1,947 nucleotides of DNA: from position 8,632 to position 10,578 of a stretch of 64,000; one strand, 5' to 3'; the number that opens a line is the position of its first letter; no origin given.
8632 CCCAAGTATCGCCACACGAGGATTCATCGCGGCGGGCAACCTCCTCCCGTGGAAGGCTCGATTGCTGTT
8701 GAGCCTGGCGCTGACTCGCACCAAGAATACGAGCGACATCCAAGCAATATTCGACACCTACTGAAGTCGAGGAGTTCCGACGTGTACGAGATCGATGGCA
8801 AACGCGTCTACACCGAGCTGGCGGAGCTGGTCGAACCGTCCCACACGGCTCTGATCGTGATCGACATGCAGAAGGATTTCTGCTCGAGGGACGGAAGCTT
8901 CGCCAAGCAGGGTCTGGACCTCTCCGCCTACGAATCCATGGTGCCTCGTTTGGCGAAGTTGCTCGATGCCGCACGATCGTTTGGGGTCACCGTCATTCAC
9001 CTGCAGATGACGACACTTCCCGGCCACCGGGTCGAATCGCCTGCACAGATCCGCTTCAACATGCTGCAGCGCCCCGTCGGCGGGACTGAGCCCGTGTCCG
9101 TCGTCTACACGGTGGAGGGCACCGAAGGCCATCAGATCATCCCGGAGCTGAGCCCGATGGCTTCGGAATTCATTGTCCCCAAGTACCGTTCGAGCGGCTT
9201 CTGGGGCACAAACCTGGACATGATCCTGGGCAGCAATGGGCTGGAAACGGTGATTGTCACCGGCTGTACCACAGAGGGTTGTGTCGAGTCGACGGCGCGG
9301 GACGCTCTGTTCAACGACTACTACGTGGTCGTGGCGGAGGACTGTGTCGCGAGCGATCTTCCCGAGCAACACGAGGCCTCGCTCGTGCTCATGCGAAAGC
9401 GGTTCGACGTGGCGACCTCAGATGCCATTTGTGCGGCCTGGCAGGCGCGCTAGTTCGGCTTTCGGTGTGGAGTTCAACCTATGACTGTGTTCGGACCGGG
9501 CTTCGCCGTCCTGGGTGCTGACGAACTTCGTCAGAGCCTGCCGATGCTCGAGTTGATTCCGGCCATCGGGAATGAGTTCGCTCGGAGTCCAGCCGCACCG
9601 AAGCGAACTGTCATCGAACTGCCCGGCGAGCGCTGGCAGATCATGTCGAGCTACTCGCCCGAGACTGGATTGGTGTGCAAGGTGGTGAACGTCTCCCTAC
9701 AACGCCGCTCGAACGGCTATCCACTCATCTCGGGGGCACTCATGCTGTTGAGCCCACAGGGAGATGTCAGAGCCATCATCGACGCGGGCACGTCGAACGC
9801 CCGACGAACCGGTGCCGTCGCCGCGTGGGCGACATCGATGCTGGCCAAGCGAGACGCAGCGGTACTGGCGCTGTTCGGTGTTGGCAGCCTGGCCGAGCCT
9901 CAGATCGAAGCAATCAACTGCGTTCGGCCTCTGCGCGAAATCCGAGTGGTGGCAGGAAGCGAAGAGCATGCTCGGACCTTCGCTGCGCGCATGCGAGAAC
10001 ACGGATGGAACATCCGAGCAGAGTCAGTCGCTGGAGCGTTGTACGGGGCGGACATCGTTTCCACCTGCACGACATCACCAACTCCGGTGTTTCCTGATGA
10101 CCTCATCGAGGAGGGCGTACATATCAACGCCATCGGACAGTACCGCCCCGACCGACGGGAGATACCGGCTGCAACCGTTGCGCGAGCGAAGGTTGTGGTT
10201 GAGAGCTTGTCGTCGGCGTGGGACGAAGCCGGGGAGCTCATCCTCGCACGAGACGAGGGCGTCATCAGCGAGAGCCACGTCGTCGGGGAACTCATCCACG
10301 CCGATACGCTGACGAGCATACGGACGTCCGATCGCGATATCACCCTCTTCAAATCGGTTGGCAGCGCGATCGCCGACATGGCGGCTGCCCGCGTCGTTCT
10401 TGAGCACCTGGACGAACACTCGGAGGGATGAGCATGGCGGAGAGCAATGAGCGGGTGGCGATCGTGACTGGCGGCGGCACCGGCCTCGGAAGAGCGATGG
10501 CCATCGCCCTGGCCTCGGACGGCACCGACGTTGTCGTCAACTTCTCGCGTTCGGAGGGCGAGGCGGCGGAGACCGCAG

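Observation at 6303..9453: Translationally coupled hydantoinase - asparaginase - isochorismatase-like hydrolase triad without a carbamoylase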

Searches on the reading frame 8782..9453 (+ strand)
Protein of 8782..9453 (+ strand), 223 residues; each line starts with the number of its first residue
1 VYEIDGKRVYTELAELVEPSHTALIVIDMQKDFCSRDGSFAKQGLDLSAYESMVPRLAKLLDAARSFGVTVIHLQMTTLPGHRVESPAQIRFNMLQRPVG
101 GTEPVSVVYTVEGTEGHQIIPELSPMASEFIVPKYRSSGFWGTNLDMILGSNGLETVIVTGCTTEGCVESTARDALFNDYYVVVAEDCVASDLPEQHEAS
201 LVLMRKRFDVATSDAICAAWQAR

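Call 10: search_protein_families(library=pfam, proteins=[window:8782-9450:+])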
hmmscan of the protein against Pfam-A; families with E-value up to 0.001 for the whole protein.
window:8782-9450:+ (223 aa): 1 family
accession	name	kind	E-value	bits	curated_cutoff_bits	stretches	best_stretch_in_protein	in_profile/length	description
PF00857.26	Isochorismatase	-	8.2e-44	150.2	27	1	22-212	1-171/175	Isochorismatase domain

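Call 11: search_protein_families(library=ncbifam, proteins=[window:8782-9450:+])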
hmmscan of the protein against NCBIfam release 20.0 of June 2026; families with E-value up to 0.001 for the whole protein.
window:8782-9450:+ (223 aa): 4 families
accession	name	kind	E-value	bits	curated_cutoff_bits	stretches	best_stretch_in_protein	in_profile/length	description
NF050097.1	BiurAmidohydBiuH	equivalog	2.7e-34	118.6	370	1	17-215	14-212/221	biuret amidohydrolase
TIGR03614.1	RutB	equivalog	3.8e-30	105.2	377.95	1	17-219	11-218/226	pyrimidine utilization protein B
NF008517.0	PRK11440.1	equivalog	3.9e-16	59.5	195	1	18-208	5-175/188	hydrolase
NF008623.0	PRK11609.1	equivalog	1.8e-07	31.1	174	1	21-197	3-187/213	bifunctional nicotinamidase/pyrazinamidase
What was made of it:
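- On Biuret / triuret hydrolase, RutB: BiuH scores 118.6 against 370 and RutB 105.2 against 378 (call 11).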

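Call 27: search_solved_structures(query=window:8782-9450:+, max_evalue=1e-8, show_alignments=3)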
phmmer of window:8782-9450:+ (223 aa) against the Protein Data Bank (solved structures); distinct sequences matched with E-value up to 1e-8: 28.
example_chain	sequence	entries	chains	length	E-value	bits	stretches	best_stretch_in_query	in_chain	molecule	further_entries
6xjm_A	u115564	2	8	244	2.3e-28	103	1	17-207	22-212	Biuret hydrolase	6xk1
6azo_A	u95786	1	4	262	3.6e-27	99.1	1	17-208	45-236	Putative amidase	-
6xix_A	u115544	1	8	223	1.6e-26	97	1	18-205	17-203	Cysteine hydrolase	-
5bk6_A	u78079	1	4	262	2.4e-26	96.4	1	17-208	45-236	Putative amidase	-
6azs_A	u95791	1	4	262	2.4e-26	96.4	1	17-208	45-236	Putative amidase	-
6azn_A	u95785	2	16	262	9.1e-26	94.5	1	17-208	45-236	Putative amidase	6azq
6xj4_A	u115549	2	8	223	4.2e-25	92.4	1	18-205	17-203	Cysteine hydrolase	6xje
3hb7_A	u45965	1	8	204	1.3e-22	84.2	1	23-221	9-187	Isochorismatase hydrolase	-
3kl2_A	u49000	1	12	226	1.7e-22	83.9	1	11-213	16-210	Putative isochorismatase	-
8bkd_A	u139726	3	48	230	1.7e-22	83.8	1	17-196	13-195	Ureidoacrylate amidohydrolase RutB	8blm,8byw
8bln_A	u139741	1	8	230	8.6e-22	81.5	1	17-196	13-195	Ureidoacrylate amidohydrolase RutB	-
8bll_A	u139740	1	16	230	4.3e-21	79.3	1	17-196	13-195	Ureidoacrylate amidohydrolase RutB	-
3eef_A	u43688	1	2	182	7.6e-21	78.5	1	109-193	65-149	N-carbamoylsarcosine amidase related protein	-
3irv_A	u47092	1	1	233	4.6e-17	66.1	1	17-195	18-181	CYSTEINE HYDROLASE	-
3hu5_A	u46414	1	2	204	2.2e-16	63.8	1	22-205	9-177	Isochorismatase family protein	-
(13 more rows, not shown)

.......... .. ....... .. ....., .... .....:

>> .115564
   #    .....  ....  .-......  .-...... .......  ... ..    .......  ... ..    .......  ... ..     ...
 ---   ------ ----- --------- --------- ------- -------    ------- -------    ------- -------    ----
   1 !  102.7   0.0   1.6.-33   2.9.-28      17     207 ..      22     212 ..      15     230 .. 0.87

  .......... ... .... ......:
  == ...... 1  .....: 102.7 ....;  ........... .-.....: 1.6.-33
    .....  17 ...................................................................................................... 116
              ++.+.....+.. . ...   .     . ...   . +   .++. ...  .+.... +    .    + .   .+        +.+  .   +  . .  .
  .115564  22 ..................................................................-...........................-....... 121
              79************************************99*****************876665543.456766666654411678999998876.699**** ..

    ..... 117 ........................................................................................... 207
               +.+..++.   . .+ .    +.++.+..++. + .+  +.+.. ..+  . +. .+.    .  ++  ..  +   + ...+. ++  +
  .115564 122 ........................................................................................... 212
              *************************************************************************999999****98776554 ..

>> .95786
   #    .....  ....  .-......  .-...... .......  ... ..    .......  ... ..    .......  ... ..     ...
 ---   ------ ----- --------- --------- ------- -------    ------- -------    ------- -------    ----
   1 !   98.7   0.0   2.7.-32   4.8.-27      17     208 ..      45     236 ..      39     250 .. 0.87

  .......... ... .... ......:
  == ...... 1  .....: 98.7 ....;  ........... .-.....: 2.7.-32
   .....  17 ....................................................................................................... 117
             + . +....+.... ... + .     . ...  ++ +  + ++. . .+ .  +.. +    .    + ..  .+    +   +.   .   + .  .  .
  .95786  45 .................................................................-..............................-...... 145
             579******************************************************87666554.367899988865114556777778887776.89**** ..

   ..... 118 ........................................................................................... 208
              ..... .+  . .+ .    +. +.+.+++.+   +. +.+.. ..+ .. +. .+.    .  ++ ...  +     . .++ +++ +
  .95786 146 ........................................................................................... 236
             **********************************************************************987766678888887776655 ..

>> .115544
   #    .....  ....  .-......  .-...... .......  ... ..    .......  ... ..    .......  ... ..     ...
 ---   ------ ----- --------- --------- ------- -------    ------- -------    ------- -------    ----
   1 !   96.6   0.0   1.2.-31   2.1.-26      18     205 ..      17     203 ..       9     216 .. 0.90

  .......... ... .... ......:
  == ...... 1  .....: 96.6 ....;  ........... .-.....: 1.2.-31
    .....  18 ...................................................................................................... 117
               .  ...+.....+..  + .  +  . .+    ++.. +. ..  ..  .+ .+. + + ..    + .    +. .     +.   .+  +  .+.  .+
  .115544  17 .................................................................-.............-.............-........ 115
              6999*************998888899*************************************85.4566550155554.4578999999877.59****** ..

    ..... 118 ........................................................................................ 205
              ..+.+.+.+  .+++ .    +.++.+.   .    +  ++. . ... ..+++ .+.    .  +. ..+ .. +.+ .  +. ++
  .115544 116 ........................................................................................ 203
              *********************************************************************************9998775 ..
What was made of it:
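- Closest known: Ureide hydrolases of the isochorismatase family: BiuH. Same: ISO shares the fold and the Asp-Lys-Cys triad, and these are its nearest solved structures (call 27).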

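Call 58: find_homologous_proteins(query=window:8782-9450:+)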
Query window:8782-9450:+ (223 aa): 2530 proteins with E <= 0.001 among 2865 candidates; the best 120 are listed.
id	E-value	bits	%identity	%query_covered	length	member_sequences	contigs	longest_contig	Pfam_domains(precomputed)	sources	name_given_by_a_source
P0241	3.8e-144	496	100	100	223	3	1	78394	PF00857.27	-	-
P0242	2.5e-129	448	90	100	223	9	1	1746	PF00857.27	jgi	jgi:nicotinamidase-related amidase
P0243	3.5e-128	444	91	100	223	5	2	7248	PF00857.27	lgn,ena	-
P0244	2.2e-126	438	87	100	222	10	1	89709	PF00857.27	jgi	-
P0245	1.4e-125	435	87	100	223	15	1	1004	PF00857.27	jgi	jgi:nicotinamidase-related amidase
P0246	4.7e-118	411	81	100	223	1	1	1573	PF00857.27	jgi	jgi:nicotinamidase-related amidase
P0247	1.1e-103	364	98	76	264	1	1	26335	PF00857.27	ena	-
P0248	9.9e-91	322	66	100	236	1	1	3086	PF00857.27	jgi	jgi:nicotinamidase-related amidase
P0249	4.0e-90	320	65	99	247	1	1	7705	PF00857.27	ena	-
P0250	1.6e-89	318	66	99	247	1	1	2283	PF00857.27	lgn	-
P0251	1.9e-89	317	64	100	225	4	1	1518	PF00857.27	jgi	jgi:nicotinamidase-related amidase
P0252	2.0e-89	317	64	100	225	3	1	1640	PF00857.27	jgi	jgi:nicotinamidase-related amidase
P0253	2.2e-89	317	65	99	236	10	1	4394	PF00857.27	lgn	-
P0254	3.1e-89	317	64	100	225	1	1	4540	PF00857.27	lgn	-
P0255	3.4e-89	317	64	99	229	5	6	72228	PF00857.27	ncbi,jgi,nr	ncbi:MAG: ureidoacrylate peracid hydrolase [Solirubrobacteraceae bacterium]|jgi:nicotinamidase-relat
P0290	5.7e-87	309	63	100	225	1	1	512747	PF00857.27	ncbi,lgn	ncbi:MAG: isochorismatase family cysteine hydrolase [Candidatus Dormiibacterota bacterium]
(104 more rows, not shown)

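Call 59: find_encoding_contigs(protein=P0255, flank=7000, max_places=3)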
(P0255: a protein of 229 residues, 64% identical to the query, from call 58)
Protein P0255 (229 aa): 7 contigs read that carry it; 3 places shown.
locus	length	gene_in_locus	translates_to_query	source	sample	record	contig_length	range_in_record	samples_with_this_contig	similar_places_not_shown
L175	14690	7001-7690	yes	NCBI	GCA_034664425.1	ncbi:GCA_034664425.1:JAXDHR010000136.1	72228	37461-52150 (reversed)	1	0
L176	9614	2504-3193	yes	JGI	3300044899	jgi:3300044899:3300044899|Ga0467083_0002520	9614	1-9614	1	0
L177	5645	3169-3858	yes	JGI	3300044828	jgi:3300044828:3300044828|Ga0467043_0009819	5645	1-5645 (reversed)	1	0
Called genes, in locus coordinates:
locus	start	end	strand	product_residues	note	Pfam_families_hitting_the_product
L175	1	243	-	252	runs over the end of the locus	PF00392:GntR, PF14502:HTH_41 (faint), PF07729:FCD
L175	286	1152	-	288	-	PF00701:DHDPS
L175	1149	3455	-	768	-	PF00202:Aminotran_3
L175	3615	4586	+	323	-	PF04199:Cyclase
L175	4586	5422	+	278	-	PF00795:CN_hydrolase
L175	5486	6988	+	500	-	PF13520:AA_permease_2, PF00324:AA_permease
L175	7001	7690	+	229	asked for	PF00857:Isochorismatase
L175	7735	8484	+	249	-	PF00106:adh_short, PF08659:KR, PF13561:adh_short_C2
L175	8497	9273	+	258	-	PF00106:adh_short, PF08659:KR, PF13561:adh_short_C2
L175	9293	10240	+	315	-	PF01522:Polysacc_deac_1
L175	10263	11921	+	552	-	PF02776:TPP_enzyme_N, PF00205:TPP_enzyme_M, PF02775:TPP_enzyme_C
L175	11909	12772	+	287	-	PF00795:CN_hydrolase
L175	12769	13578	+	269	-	PF21819:DUF6885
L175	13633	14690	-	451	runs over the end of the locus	PF16952:Gln-synt_N_2, PF00120:Gln-synt_C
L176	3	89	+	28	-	?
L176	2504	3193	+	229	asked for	PF00857:Isochorismatase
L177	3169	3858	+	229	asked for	PF00857:Isochorismatase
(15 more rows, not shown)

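Call 60: find_encoding_contigs(protein=P0290, flank=7000, max_places=2)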
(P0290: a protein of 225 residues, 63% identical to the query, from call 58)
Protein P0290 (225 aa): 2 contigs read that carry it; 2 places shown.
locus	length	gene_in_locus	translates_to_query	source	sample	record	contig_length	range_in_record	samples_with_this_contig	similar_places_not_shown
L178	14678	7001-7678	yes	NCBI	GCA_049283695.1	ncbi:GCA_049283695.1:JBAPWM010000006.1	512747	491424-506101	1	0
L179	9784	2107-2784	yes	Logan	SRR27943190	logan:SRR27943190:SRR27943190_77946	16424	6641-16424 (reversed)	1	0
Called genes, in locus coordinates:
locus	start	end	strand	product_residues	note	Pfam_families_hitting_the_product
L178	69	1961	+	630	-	PF00535:Glycos_transf_2, PF13641:Glyco_tranf_2_3, PF13506:Glyco_transf_21, PF13632:Glyco_trans_2_3, PF03552:Cellulose_synt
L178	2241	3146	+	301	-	PF09290:AcetDehyd-dimer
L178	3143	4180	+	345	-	PF00682:HMGL-like, PF07836:DmpG_comm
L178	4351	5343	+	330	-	PF00248:Aldo_ket_red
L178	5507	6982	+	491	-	PF00324:AA_permease, PF13520:AA_permease_2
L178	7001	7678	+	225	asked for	PF00857:Isochorismatase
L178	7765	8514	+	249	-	PF00106:adh_short, PF08659:KR, PF01370:Epimerase (faint), PF13561:adh_short_C2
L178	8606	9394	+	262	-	PF00106:adh_short, PF08659:KR, PF13561:adh_short_C2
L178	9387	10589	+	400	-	PF00155:Aminotran_1_2, PF01041:DegT_DnrJ_EryC1 (faint)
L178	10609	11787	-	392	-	PF01425:Amidase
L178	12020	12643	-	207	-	PF03737:RraA-like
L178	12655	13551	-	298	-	PF01073:3Beta_HSD (weak), PF01370:Epimerase, PF02719:Polysacc_synt_2 (weak), PF04321:RmlD_sub_bind (weak), PF07993:NAD_binding_4, PF16363:GDP_Man_Dehyd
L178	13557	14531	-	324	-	PF01522:Polysacc_deac_1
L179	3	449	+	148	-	?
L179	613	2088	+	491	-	PF00324:AA_permease, PF13520:AA_permease_2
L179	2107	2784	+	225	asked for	PF00857:Isochorismatase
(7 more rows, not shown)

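Call 75: find_encoding_contigs(protein=window:8782-9453:+, flank=2000, max_places=3)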
Protein window:8782-9453:+ (223 aa): 1 contig read that carries it; 1 place shown.
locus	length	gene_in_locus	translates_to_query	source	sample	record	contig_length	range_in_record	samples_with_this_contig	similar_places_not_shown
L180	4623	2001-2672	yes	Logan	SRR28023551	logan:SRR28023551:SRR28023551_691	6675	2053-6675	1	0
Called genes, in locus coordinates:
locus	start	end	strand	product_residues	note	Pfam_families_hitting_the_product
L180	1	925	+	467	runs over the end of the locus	PF07969:Amidohydro_3 (weak), PF01979:Amidohydro_1, PF12890:DHOase (faint), PF07969:Amidohydro_3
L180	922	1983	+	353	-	PF00710:Asparaginase, PF17763:Asparaginase_C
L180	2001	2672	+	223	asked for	PF00857:Isochorismatase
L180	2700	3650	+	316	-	PF02423:OCD_Mu_crystall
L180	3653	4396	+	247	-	PF00106:adh_short, PF08659:KR, PF23441:SDR (weak), PF13561:adh_short_C2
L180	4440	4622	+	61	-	?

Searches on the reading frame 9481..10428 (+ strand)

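Call 12: search_protein_families(library=pfam, proteins=[window:9481-10428:+])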
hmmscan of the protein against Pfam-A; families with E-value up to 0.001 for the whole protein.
window:9481-10428:+ (316 aa): 2 families
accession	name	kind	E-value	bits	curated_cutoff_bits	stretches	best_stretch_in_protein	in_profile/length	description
PF02423.21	OCD_Mu_crystall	-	5.1e-48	164.1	24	1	14-312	9-312/314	Ornithine cyclodeaminase/mu-crystallin family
PF01488.26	Shikimate_DH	-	0.00036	21.1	24.3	1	126-214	12-100/138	Shikimate / quinate 5-dehydrogenase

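Call 28: search_protein_families(library=ncbifam, proteins=[window:9481-10428:+], max_evalue=0.00001)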
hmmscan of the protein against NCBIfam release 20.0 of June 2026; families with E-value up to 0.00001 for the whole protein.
window:9481-10428:+ (316 aa): 13 families
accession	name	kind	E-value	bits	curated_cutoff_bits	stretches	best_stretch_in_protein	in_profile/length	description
NF004793.0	PRK06141.1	equivalog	1e-61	208.6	322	1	10-311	3-312/314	bifunctional Delta(1)-pyrroline-2-carboxylate/Delta(1)-piperideine-2-carboxylate reductase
NF006379.0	PRK08618.1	equivalog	6.9e-57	193.2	417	1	10-314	3-319/326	ornithine cyclodeaminase family protein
NF005603.0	PRK07340.1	equivalog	8e-44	150.1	266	1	10-310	6-303/307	delta(1)-pyrroline-2-carboxylate reductase family protein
TIGR02371.1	ala_DH_arch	equivalog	1.1e-37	130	409.15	1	54-309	54-312/325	alanine dehydrogenase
NF006141.0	PRK08291.1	equivalog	7e-36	123.8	408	1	71-314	75-323/330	cyclodeaminase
NF045512.1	PyrPipCarbRedLhpI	equivalog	1.3e-33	116.4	400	1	38-310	34-297/298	bifunctional Delta(1)-pyrroline-2-carboxylate/Delta(1)-piperideine-2-carboxylate reductase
TIGR02992.1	ectoine_eutC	equivalog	3e-33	115.3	471.65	1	64-308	65-314/326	ectoine utilization protein EutC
NF005011.0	PRK06407.1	subfamily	4.7e-30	104.8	337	1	94-310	87-299/302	ornithine cyclodeaminase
NF005762.1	PRK07589.1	equivalog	3.3e-29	101.9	350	1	104-313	106-312/334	ornithine cyclodeaminase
NF005296.0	PRK06823.1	equivalog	1.2e-25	90.2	438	1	62-310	62-313/315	ornithine cyclodeaminase family protein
NF045643.1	ImmsucRedBhcD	equivalog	3.8e-22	79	500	1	92-310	93-310/321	iminosuccinate reductase BhcD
TIGR03944.1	dehyd_SbnB_fam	equivalog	2.6e-19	69.4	326.9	1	94-313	99-318/327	2,3-diaminopropionate biosynthesis protein SbnB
NF004848.0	PRK06199.1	subfamily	6.6e-10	38.6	362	1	94-225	123-265/379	tyramine oxidase subunit B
